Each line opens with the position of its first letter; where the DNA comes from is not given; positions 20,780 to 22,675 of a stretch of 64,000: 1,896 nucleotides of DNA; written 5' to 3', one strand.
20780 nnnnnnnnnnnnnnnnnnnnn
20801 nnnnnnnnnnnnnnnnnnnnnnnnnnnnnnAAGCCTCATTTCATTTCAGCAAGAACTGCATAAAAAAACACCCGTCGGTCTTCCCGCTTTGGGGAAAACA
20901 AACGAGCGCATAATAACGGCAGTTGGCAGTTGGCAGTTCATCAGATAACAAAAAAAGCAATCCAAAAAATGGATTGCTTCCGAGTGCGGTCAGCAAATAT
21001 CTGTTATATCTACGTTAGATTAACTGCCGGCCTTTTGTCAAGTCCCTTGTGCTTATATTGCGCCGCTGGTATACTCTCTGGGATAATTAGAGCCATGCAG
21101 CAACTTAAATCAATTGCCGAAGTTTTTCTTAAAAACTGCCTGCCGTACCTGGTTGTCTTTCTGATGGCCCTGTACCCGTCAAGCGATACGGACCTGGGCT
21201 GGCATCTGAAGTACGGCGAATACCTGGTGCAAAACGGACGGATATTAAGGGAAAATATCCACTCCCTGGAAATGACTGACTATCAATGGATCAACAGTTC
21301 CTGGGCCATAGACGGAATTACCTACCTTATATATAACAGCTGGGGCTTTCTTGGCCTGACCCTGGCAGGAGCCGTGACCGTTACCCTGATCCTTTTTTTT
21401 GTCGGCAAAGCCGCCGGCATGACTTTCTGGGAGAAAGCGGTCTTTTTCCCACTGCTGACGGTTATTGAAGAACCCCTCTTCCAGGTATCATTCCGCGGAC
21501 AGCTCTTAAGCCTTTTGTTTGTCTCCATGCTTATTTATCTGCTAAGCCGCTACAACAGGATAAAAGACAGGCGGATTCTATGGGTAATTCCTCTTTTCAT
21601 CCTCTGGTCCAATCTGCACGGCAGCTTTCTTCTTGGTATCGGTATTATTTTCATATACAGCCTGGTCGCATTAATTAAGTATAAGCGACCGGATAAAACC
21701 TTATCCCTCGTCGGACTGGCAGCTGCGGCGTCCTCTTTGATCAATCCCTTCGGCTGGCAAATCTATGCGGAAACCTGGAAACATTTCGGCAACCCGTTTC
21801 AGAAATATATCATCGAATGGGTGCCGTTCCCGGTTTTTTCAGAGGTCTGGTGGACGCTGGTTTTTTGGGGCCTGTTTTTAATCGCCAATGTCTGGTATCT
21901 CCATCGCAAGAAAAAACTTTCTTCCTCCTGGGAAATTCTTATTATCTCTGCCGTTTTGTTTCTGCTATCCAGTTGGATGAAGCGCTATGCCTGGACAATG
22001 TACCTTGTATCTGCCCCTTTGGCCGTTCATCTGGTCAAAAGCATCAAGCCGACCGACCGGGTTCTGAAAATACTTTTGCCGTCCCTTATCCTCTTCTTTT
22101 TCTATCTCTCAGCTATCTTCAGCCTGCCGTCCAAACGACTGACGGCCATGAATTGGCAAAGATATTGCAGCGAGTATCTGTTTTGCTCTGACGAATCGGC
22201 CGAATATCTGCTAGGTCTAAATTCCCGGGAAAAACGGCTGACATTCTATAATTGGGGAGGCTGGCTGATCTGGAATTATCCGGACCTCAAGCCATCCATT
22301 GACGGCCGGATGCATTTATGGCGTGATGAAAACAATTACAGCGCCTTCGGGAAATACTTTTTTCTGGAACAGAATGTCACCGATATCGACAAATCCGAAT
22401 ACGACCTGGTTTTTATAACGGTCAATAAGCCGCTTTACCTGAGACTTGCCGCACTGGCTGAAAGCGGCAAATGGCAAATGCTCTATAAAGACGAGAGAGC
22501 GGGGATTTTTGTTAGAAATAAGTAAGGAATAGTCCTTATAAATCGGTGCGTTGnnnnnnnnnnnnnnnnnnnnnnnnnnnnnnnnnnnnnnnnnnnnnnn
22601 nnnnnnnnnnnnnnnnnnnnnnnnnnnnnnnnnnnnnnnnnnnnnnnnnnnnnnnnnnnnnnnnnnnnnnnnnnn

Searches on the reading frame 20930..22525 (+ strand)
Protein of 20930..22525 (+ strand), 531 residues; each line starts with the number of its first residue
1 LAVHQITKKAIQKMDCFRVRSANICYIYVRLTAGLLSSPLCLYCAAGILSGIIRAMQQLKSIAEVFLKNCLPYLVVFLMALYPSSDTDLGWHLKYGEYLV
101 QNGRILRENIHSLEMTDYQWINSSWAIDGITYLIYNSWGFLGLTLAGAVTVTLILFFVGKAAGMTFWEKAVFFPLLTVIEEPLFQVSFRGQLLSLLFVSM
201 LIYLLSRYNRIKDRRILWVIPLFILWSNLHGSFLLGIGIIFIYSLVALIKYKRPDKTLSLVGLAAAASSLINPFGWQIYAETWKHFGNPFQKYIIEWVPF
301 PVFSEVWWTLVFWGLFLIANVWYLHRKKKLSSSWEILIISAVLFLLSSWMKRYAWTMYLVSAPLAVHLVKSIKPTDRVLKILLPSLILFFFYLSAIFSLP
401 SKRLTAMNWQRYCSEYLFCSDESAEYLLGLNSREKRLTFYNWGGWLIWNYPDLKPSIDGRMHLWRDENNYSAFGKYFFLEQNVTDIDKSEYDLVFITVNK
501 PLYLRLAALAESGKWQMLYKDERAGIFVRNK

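Call 10: search_protein_families(library=pfam, proteins=[window:20930-22525:+], max_evalue=0.001)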
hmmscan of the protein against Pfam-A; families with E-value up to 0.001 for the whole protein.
window:20930-22525:+ (531 aa): 0 families

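Call 99: search_protein_families(library=pfam, proteins=[window:20930-22525:+], max_evalue=0.1)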
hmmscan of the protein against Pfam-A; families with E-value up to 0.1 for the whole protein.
window:20930-22525:+ (531 aa): 0 families
